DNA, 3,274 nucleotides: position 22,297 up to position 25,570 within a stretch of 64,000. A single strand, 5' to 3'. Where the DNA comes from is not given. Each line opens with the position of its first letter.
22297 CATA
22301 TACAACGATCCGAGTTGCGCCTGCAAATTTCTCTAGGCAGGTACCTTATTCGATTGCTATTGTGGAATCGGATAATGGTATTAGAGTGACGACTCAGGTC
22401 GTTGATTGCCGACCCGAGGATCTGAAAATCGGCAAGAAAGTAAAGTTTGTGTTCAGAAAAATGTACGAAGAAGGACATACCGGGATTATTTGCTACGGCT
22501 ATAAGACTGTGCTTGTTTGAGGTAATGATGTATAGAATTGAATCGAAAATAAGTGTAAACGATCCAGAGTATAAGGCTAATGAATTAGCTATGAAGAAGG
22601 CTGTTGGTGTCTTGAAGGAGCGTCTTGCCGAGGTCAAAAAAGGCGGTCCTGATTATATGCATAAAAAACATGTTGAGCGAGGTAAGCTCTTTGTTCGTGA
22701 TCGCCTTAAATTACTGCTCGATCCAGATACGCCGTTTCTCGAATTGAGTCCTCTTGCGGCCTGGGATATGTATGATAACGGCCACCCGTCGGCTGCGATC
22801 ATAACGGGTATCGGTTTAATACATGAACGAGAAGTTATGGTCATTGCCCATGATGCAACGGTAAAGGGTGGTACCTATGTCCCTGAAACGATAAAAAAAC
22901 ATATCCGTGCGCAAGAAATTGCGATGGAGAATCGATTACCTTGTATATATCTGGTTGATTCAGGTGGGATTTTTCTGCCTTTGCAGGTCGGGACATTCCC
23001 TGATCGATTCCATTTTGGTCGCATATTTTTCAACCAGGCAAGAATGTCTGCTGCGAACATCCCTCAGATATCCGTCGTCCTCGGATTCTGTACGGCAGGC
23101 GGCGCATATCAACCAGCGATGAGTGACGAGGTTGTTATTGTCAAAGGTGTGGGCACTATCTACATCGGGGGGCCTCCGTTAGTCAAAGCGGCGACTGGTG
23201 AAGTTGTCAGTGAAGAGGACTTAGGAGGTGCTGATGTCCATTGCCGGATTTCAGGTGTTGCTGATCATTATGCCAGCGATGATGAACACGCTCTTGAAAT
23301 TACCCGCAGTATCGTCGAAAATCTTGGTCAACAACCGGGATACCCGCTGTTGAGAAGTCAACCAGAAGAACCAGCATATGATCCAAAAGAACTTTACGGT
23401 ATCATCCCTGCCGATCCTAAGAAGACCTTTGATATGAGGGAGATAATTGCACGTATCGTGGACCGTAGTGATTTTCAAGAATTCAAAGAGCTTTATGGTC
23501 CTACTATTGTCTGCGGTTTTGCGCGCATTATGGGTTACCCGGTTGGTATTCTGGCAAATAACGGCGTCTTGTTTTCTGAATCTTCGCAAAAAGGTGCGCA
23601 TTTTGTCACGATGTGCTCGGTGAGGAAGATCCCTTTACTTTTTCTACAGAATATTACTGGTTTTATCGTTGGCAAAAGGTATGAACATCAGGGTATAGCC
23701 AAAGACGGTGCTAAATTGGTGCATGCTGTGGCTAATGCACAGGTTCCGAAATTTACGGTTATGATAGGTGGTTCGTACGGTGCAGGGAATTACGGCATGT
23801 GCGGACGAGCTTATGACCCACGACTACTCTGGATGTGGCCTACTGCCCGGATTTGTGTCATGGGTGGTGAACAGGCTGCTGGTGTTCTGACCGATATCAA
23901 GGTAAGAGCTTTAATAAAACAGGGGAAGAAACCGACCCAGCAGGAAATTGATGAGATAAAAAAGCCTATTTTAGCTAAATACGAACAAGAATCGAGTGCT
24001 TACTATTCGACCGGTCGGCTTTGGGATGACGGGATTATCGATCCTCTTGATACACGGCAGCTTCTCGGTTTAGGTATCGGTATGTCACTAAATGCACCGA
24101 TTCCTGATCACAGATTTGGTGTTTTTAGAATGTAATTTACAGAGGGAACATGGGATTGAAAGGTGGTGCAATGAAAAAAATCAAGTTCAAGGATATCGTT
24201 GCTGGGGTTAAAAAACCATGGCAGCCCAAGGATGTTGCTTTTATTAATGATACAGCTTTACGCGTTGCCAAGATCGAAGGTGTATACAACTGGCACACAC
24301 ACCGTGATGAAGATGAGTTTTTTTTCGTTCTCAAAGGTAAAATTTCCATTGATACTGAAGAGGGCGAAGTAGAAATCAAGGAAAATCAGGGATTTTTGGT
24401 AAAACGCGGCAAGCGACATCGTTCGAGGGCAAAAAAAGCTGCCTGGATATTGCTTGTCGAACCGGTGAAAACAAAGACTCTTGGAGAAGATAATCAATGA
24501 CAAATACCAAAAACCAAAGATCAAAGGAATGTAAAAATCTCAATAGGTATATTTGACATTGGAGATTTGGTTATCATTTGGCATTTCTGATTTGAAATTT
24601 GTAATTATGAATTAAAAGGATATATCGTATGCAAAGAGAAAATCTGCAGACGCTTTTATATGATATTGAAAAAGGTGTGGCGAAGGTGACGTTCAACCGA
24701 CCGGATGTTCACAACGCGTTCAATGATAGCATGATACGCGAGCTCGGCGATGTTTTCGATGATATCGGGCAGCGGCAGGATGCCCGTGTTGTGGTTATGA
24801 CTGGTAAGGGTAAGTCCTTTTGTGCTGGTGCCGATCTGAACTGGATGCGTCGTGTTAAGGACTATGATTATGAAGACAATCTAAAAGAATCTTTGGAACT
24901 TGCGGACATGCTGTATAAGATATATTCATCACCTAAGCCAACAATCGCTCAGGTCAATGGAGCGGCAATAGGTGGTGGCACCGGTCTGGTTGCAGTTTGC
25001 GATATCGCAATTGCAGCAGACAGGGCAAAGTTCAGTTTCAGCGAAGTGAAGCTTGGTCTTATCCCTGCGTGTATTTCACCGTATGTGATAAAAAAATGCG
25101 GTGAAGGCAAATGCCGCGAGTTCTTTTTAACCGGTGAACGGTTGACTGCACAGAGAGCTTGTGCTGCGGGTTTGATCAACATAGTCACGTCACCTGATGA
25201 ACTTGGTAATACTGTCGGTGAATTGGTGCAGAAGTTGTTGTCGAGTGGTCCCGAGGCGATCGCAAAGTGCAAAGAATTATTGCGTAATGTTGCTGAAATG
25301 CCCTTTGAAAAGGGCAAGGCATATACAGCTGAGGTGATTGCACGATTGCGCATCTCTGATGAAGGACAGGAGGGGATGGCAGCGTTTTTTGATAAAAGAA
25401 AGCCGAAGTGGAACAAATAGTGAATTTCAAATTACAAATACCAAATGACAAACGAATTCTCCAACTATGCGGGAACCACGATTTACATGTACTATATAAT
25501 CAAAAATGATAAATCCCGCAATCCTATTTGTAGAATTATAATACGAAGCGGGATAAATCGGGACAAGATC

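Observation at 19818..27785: Archaeal-type HMGCS/thiolase/DUF35 trio fused into one gene string with methylcrotonyl-CoA carboxylase and a hydratase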

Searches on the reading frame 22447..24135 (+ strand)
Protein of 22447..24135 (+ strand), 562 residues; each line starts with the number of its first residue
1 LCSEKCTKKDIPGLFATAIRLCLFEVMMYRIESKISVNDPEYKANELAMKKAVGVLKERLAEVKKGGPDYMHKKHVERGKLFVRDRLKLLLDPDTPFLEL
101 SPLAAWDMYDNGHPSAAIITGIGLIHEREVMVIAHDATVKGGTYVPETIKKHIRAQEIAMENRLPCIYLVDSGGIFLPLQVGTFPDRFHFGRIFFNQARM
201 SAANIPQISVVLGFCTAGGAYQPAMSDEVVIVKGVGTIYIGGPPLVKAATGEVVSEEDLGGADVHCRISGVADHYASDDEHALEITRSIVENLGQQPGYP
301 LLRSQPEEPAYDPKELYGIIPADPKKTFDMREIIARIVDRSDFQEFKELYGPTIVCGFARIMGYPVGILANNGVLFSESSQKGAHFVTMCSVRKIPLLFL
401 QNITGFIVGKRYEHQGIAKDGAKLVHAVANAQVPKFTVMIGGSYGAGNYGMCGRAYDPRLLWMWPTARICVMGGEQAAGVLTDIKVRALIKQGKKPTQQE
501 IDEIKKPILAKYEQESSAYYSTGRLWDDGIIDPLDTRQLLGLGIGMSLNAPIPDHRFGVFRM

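Call 3: search_protein_families(library=pfam, proteins=[window:22447-24135:+])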
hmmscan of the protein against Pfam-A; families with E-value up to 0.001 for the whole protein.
window:22447-24135:+ (562 aa): 2 families
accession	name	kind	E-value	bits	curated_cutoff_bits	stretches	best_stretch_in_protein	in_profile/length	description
PF01039.27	Carboxyl_trans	-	1.7e-146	489.2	22.3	1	75-551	2-482/493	Carboxyl transferase domain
PF03255.19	ACCA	-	8.3e-11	42.1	23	1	115-232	91-213/310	Acetyl co-enzyme A carboxylase carboxyltransferase-like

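Call 5: search_protein_families(library=ncbifam, proteins=[window:22447-24135:+], max_evalue=0.00001)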
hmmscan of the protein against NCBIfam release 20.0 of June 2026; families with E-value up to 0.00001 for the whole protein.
window:22447-24135:+ (562 aa): 4 families
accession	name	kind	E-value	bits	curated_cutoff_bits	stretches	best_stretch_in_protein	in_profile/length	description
TIGR01117.1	mmdA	subfamily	4.5e-92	309.5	998.8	1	53-539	3-487/512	methylmalonyl-CoA decarboxylase subunit alpha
NF041504.1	AccA_sub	subfamily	1.7e-12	47.2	300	1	116-232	39-160/257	carboxyltransferase subunit alpha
NF004344.0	PRK05724.1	equivalog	1.1e-09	38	357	1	115-233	95-218/319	acetyl-CoA carboxylase carboxyltransferase subunit alpha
TIGR00513.1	accA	equivalog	1.8e-08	34.1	319.3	0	24-232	8-217/321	acetyl-CoA carboxylase carboxyl transferase subunit alpha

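Call 31: search_solved_structures(query=window:22525-24135:+, max_evalue=1e-20)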
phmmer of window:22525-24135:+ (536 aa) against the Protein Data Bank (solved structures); distinct sequences matched with E-value up to 1e-20: 46.
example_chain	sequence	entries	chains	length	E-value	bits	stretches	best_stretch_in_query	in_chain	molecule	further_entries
9tps_A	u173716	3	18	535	4e-220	735.3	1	4-536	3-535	Propionyl CoA carboxylase beta subunit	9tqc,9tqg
3u9r_B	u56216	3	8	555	4.1e-215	718.7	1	6-536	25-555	Methylcrotonyl-CoA carboxylase, beta-subunit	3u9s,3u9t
8j4z_J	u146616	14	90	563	2.6e-211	706.2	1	15-536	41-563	Methylcrotonoyl-CoA carboxylase beta chain, mitochondrial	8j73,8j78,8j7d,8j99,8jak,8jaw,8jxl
4q0g_A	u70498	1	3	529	2e-205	686.8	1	24-536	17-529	Probable acetyl-/propionyl-CoA carboxylase (Beta subunit) AccD1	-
9yx0_G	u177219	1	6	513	3.9e-199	666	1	27-536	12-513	Carboxyl transferase domain protein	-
8rth_B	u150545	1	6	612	4.4e-194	649.4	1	12-536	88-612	methylcrotonoyl-CoA carboxylase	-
8f41_B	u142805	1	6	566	4.7e-183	613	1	42-515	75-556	3-methylcrotonyl-CoA carboxylase, beta-subunit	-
8f3d_A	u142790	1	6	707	5e-183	612.8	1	42-525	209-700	3-methylcrotonyl-CoA carboxylase beta-subunit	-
5ikl_B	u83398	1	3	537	4.3e-141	474.4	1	5-535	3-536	Geranyl-CoA carboxylase, beta-subunit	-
1vrg_A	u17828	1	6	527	4.3e-81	276.4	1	20-514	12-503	propionyl-CoA carboxylase, beta subunit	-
7w5u_A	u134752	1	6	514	2.7e-80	273.8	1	34-527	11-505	Acetyl-CoA carboxylase complex, beta-chain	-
1on3_A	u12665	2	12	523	3.3e-74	253.7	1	26-519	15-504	Methylmalonyl-CoA carboxyltransferase 12S subunit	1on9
6ybp_A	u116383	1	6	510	5.9e-71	243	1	24-469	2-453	Propionyl-CoA carboxylase beta chain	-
8pn8_A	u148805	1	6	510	6.8e-71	242.8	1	24-483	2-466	Propionyl-CoA carboxylase beta chain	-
6ybq_A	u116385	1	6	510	6.8e-71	242.8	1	24-483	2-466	Propionyl-CoA carboxylase beta chain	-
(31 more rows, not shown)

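Call 73: find_homologous_proteins(query=window:22525-24135:+, max_evalue=1e-50)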
Query window:22525-24135:+ (536 aa): 8000 proteins with E <= 1e-50 among 8000 candidates; the best 120 are listed.
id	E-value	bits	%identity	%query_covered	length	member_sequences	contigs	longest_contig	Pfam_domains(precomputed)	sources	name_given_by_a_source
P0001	0.0e+0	1232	100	100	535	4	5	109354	PF01039.28,PF03255.20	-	-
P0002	0.0e+0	1158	93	100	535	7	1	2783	PF01039.28,PF03255.20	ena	-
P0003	0.0e+0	1104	88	100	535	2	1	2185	PF01039.28,PF03255.20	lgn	-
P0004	0.0e+0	1102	88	100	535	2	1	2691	PF01039.28,PF03255.20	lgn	-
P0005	0.0e+0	1093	87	100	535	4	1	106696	PF01039.28,PF03255.20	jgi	-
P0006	0.0e+0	1092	87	100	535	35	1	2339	PF01039.28,PF03255.20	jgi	jgi:acetyl-CoA carboxylase carboxyltransferase component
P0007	0.0e+0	1089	86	100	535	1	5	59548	PF01039.28,PF03255.20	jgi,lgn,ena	-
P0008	0.0e+0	1088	86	100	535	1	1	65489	PF01039.28,PF03255.20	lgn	-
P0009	0.0e+0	1087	86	100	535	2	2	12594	PF01039.28,PF03255.20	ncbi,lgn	-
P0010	0.0e+0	1084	86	100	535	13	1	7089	PF01039.28,PF03255.20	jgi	-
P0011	0.0e+0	1083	86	100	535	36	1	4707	PF01039.28,PF03255.20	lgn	-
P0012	0.0e+0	1079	86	100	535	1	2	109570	PF01039.28,PF03255.20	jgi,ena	-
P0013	0.0e+0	1079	86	100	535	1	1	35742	PF01039.28,PF03255.20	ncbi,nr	ncbi:methylcrotonoyl-CoA carboxylase [candidate division WOR-3 bacterium]|nr:methylcrotonoyl-CoA car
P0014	0.0e+0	1077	86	100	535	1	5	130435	PF01039.28,PF03255.20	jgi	jgi:acetyl-CoA carboxylase carboxyltransferase component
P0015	0.0e+0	1075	86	100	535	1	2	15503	PF01039.28,PF03255.20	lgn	-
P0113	1.8e-273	926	75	100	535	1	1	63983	PF01039.28,PF03255.20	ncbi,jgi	-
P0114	1.9e-273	926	76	100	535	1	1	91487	PF01039.28,PF03255.20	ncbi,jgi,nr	ncbi:MAG: methylcrotonoyl-CoA carboxylase [Calditrichaeota bacterium]|nr:methylcrotonoyl-CoA carboxy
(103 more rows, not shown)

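Call 74: find_encoding_contigs(protein=P0114, flank=10000, max_places=1)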
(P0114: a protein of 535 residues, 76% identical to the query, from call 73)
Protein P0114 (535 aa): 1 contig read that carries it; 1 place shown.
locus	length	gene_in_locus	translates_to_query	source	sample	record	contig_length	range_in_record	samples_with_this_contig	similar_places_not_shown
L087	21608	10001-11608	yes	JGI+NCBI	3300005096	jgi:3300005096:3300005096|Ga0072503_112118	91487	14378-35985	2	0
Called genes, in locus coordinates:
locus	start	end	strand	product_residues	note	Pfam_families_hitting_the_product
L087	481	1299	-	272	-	PF13489:Methyltransf_23 (weak), PF08241:Methyltransf_11, PF13649:Methyltransf_25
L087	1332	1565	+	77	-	-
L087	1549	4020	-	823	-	PF13620:CarboxypepD_reg, PF13715:CarbopepD_reg_2, PF07715:Plug, PF00593:TonB_dep_Rec_b-barrel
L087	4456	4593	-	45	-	-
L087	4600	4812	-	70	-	-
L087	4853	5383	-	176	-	PF01325:Fe_dep_repress (weak), PF12802:MarR_2 (weak), PF02742:Fe_dep_repr_C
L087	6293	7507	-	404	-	PF01244:Peptidase_M19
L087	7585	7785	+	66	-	-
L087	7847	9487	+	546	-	PF13579:Glyco_trans_4_4, PF13439:Glyco_transf_4, PF00534:Glycos_transf_1 (weak), PF13692:Glyco_trans_1_4 (weak)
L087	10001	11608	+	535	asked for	PF03255:ACCA, PF01039:Carboxyl_trans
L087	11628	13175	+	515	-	PF00289:Biotin_carb_N, PF14397:ATPgrasp_ST (faint), PF02222:ATP-grasp, PF02655:ATP-grasp_3 (weak), PF02786:CPSase_L_D2, PF07478:Dala_Dala_lig_C, PF08443:RimK (weak), PF02785:Biotin_carb_C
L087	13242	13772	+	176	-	PF21385:ACCA_BT (weak), PF25917:BSH_RND (weak), PF25984:BSH_YknX (faint), PF00364:Biotin_lipoyl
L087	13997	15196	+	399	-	-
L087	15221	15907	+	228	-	PF04773:FecR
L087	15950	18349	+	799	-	-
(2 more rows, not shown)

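Call 75: find_encoding_contigs(protein=P0113, flank=10000, max_places=1)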
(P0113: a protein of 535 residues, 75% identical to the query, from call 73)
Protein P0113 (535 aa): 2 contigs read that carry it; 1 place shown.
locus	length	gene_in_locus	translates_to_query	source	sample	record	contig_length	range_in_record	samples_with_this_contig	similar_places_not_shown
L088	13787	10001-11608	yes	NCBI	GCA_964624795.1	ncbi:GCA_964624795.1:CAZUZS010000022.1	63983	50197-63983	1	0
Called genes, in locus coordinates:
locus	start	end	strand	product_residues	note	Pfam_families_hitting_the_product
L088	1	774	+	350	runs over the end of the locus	PF13365:Trypsin_2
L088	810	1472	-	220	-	PF00702:Hydrolase, PF12710:HAD, PF13419:HAD_2, PF13242:Hydrolase_like (faint)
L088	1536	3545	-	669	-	PF17900:Peptidase_M1_N, PF01433:Peptidase_M1, PF18962:Por_Secre_tail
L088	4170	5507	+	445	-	PF02737:3HCDH_N, PF00725:3HCDH (weak)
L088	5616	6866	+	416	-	PF00108:Thiolase_N (weak), PF02803:Thiolase_C, PF22691:Thiolase_C_1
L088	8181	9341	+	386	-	PF00108:Thiolase_N, PF00109:ketoacyl-synt (weak), PF02803:Thiolase_C, PF22691:Thiolase_C_1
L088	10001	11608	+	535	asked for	PF03255:ACCA, PF01039:Carboxyl_trans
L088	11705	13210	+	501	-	PF00289:Biotin_carb_N, PF02222:ATP-grasp, PF02786:CPSase_L_D2, PF07478:Dala_Dala_lig_C, PF02785:Biotin_carb_C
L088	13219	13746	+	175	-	PF00364:Biotin_lipoyl, PF25917:BSH_RND (weak)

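Call 76: search_dna_similar(query=window:22525-24135:+, collection=plasmids, mode=protein, max_rows=12, max_evalue=1e-100)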
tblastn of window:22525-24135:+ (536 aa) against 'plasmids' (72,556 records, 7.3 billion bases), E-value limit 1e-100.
Records with a match: 434; places in all: 542; records where one place covers at least 80% of the query: 428.
Best place of each record, by identity: 60-80% 32; <60% 402.
By first word of the organism name: Rhizobium 136; Sinorhizobium 80; Pseudosulfitobacter 59; Sphingobium 17; Azospirillum 11; Mycetohabitans 9; Agrobacterium 9; Ensifer 9; Rhodococcus 9; Sulfitobacter 9; and 46 more.
By predicted mobility (MOB-suite, as given by PLSDB): non-mobilizable 231; conjugative 118; mobilizable 85.
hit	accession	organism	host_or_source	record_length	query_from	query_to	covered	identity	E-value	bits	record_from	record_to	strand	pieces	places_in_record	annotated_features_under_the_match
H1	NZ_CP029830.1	Azospirillum ramasamyi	single cell,Cow dung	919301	2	536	100%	63.4%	0e+0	702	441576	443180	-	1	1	carboxyl transferase domain-containing protein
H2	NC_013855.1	Azospirillum sp. B510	-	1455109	2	536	100%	63.4%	0e+0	702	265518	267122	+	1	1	record has no annotation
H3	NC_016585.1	Azospirillum lipoferum 4B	-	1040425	2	536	100%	63.2%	0e+0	703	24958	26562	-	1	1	none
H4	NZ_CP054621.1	Azospirillum oryzae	cell culture,soil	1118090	2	536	100%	63.2%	0e+0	701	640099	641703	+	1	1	record has no annotation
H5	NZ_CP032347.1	Azospirillum brasilense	soil sample,Agricultural field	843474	2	536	100%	62.4%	0e+0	698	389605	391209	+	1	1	carboxyl transferase domain-containing protein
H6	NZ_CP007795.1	Azospirillum argentinense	Triticum aestivum L.,Root,wheat ...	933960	2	536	100%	62.4%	0e+0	698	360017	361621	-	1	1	carboxyl transferase domain-containing protein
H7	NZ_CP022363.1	Azospirillum sp. TSH58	single cell,paddy soils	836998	2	536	100%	62.4%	0e+0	697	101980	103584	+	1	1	carboxyl transferase domain-containing protein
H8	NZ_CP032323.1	Azospirillum argentinense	soil sample,Agricultural field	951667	2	536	100%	62.2%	0e+0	697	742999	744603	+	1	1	carboxyl transferase domain-containing protein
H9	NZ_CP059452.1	Azospirillum brasilense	Prokaryotes,soil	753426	2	536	100%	62.2%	0e+0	697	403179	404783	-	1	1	carboxyl transferase domain-containing protein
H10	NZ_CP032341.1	Azospirillum brasilense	soil sample,Agricultural field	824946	2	536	100%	62.2%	0e+0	695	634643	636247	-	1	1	carboxyl transferase domain-containing protein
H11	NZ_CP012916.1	Azospirillum brasilense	Digitaria eriantha,microbe,root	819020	2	536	100%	62.2%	0e+0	695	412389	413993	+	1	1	carboxyl transferase domain-containing protein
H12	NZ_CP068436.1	Cupriavidus necator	heavy metal containmented soil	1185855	5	536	99%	61.8%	0e+0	693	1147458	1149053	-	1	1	none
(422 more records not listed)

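Call 77: get_annotated_region(hit=H1, flank=9000)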
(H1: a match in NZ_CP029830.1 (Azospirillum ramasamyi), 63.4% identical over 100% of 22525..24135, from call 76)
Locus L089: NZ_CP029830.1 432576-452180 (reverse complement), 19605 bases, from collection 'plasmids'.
description: Azospirillum ramasamyi strain M2T2B2 plasmid unnamed1, complete sequence
organism: Azospirillum ramasamyi (NCBI taxid 682998)
taxonomy: Bacteria; Pseudomonadota; Alphaproteobacteria; Rhodospirillales; Azospirillaceae; Azospirillum; Azospirillum ramasamyi
host: -; source: single cell,Cow dung; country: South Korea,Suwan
typing (MOB-suite, as given by PLSDB): non-mobilizable
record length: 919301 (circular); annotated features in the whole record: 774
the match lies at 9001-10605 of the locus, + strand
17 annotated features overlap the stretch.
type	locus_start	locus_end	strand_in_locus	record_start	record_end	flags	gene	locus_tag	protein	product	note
CDS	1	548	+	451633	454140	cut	-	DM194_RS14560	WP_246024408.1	PAS domain-containing protein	-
CDS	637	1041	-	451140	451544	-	-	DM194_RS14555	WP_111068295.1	6,7-dimethyl-8-ribityllumazine synthase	-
CDS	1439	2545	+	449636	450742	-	-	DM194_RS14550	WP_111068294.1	hypothetical protein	-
CDS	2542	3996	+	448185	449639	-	-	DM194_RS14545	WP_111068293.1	hypothetical protein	-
CDS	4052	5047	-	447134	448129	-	-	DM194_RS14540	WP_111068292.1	bile acid:sodium symporter family protein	GO:0006810 - transport [Evidence IEA]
CDS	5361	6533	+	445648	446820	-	-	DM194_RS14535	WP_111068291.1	isovaleryl-CoA dehydrogenase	-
CDS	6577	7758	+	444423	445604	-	-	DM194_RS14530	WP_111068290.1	acetyl-CoA C-acyltransferase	GO:0006631 - fatty acid metabolic process [Evidence IEA]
CDS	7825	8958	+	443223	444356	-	-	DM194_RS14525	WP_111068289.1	acyl-CoA dehydrogenase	-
CDS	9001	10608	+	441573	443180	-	-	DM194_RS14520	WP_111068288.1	carboxyl transferase domain-containing protein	-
CDS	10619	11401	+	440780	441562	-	-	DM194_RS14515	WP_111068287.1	enoyl-CoA hydratase/isomerase family protein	-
CDS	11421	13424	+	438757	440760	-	-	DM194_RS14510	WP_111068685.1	acetyl/propionyl/methylcrotonyl-CoA carboxylase subunit alpha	-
CDS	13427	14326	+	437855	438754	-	-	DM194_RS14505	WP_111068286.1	hydroxymethylglutaryl-CoA lyase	-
CDS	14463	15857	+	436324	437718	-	-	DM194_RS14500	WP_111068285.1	YcjX family protein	-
CDS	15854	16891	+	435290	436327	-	-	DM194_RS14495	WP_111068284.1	TIGR01620 family protein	-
CDS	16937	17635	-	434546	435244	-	-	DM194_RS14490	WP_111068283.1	pirin family protein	-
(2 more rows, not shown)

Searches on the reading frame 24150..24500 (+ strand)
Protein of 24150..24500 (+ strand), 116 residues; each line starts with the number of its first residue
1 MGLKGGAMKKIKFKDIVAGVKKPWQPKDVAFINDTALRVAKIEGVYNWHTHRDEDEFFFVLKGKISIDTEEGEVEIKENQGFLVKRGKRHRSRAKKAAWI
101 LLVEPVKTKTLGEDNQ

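Call 3: search_protein_families(library=pfam, proteins=[window:24150-24500:+])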
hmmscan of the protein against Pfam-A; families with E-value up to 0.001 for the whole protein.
window:24150-24500:+ (116 aa): 1 family
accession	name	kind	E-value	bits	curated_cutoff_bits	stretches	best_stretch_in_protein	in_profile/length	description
PF07883.17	Cupin_2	-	4.5e-10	39.5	27.2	1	45-96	10-60/70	Cupin domain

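Call 5: search_protein_families(library=ncbifam, proteins=[window:24150-24500:+], max_evalue=0.00001)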
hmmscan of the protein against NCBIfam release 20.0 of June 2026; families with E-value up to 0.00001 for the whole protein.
window:24150-24500:+ (116 aa): 0 families

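Call 40: search_solved_structures(query=window:24150-24500:+, max_evalue=0.01)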
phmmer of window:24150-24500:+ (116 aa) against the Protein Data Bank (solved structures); distinct sequences matched with E-value up to 0.01: 7.
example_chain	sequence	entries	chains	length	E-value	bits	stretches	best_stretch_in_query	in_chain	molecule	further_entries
3d82_A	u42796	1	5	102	1.3e-15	60.8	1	8-105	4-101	Cupin 2, conserved barrel domain protein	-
2i45_A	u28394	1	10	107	9e-11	45.2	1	11-104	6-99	Hypothetical protein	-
8awp_A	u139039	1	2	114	0.0014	22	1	42-91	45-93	Cupin_2 domain-containing protein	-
8awo_A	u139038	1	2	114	0.0072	19.7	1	41-91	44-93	Cupin_2 domain-containing protein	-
9jew_A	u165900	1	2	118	0.0079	19.6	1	41-92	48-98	Cupin type-2 domain-containing protein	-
8awn_A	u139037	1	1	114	0.0079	19.6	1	41-91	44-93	Cupin_2 domain-containing protein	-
5wsd_A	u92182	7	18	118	0.0091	19.4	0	41-91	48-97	Uncharacterized protein tm1459 | Cupin_2 domain-containing protein | Cupin type-2 domain-containing protein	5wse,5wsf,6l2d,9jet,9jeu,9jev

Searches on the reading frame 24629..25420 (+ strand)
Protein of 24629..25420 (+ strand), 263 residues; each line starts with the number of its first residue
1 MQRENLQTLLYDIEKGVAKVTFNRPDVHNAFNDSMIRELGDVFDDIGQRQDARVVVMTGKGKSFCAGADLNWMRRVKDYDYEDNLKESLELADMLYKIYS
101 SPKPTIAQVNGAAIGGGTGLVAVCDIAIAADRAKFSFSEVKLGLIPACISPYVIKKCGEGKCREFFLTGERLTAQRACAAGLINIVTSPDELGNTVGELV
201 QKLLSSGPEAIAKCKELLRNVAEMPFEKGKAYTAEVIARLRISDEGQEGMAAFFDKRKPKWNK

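Call 3: search_protein_families(library=pfam, proteins=[window:24629-25420:+])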
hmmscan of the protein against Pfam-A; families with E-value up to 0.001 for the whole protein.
window:24629-25420:+ (263 aa): 2 families
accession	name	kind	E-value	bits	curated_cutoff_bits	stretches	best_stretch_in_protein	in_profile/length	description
PF00378.25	ECH_1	-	2.4e-62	211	27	1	13-262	2-249/251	Enoyl-CoA hydratase/isomerase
PF16113.10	ECH_2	-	2.1e-33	116.7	27.2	1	18-240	2-225/335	Enoyl-CoA hydratase/isomerase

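Call 5: search_protein_families(library=ncbifam, proteins=[window:24629-25420:+], max_evalue=0.00001)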
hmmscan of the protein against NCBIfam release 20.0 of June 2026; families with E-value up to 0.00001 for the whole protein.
window:24629-25420:+ (263 aa): 70 families (the best 25 are shown)
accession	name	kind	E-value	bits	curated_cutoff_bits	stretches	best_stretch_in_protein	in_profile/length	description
NF005675.0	PRK07468.1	equivalog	1.6e-79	267.3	350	1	13-262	10-260/262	crotonase/enoyl-CoA hydratase family protein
NF004227.0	PRK05674.1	equivalog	1.5e-76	257.6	426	1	14-262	13-262/271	gamma-carboxygeranoyl-CoA hydratase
NF006008.0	PRK08139.1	equivalog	3.2e-58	197.4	313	1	4-262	8-264/266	enoyl-CoA hydratase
NF005879.0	PRK07827.1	equivalog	9.6e-57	192.2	283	1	7-262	7-260/261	enoyl-CoA hydratase family protein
NF051848.1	EnCoAHydtEchA19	equivalog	5.3e-54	183.5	400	1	16-262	9-256/258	enoyl-CoA hydratase EchA19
NF005073.0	PRK06495.1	subfamily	3.7e-52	177.1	296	1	7-261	4-254/257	enoyl-CoA hydratase/isomerase family protein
NF042430.2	EnCoAhydt_DpgD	equivalog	2.7e-50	171.2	400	1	14-262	4-256/258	enoyl-CoA-hydratase DpgD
NF006588.0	PRK09120.1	equivalog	1.3e-49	168.9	276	1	3-258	4-264/276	p-hydroxycinnamoyl CoA hydratase/lyase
NF004475.0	PRK05809.1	subfamily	1.1e-47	162.8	394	1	6-262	3-258/260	short-chain-enoyl-CoA hydratase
NF006109.0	PRK08260.1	subfamily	2.1e-46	158.6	320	1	6-262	3-276/296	enoyl-CoA hydratase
NF005802.0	PRK07657.1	equivalog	2.8e-46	158.1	363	1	9-261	5-257/260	enoyl-CoA hydratase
NF005803.0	PRK07658.1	equivalog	9.9e-46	156.2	313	1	8-262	3-255/257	enoyl-CoA hydratase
NF046063.1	oxepin_alt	equivalog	8.2e-45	153.3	300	1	14-260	7-254/254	oxepin-CoA hydrolase, alternative type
TIGR01929.1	menB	equivalog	1.2e-44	152.8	342.7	1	11-263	6-258/259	1,4-dihydroxy-2-naphthoyl-CoA synthase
NF006007.0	PRK08138.1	subfamily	1.7e-44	152.2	355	1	10-262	11-259/261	enoyl-CoA hydratase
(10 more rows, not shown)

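Call 32: search_solved_structures(query=window:24629-25420:+, max_evalue=1e-20)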
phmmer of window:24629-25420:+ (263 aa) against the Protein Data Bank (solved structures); distinct sequences matched with E-value up to 1e-20: 123 (the best 60 are shown).
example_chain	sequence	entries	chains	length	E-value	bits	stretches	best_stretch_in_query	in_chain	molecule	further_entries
3i47_A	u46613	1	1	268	9.1e-65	221.8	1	6-263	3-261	Enoyl CoA hydratase/isomerase (Crotonase)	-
4kpk_A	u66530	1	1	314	5.3e-61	209.5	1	8-261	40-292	Enoyl-CoA hydratase/isomerase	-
1uiy_A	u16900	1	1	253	5.6e-47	163.6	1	12-260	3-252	Enoyl-CoA Hydratase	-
4k3w_A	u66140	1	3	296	5.6e-41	143.9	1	6-262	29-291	Enoyl-CoA hydratase/isomerase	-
3myb_A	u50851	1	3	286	5.4e-40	140.7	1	10-262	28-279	Enoyl-CoA hydratase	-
3oc7_A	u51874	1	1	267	7.2e-39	137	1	17-262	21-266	Enoyl-CoA hydratase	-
4knp_A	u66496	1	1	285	1.1e-38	136.4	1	17-262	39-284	enoyl-CoA hydratase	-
2ej5_A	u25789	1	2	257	2.7e-38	135.1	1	7-261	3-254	Enoyl-CoA hydratase subunit II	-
9qwv_A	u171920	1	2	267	4.4e-38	134.4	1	14-261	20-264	Enoyl-CoA hydratase, mitochondrial, putative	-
5zai_A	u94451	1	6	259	1.5e-37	132.7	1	15-261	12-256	3-hydroxypropionyl-coenzyme A dehydratase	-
2pbp_A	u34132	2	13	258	4.3e-36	127.9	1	16-261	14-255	Enoyl-CoA hydratase subunit I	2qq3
2iex_A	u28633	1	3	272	4.9e-36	127.7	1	5-262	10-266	Dihydroxynapthoic acid synthetase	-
5z7r_A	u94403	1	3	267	6.6e-35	124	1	7-259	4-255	Short-chain-enoyl-CoA hydratase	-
4zu2_A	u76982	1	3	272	1e-34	123.4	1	5-262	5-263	Putative isohexenylglutaconyl-CoA hydratase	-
5xzd_A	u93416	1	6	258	2.2e-34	122.3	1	7-260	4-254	Enoyl-CoA hydratase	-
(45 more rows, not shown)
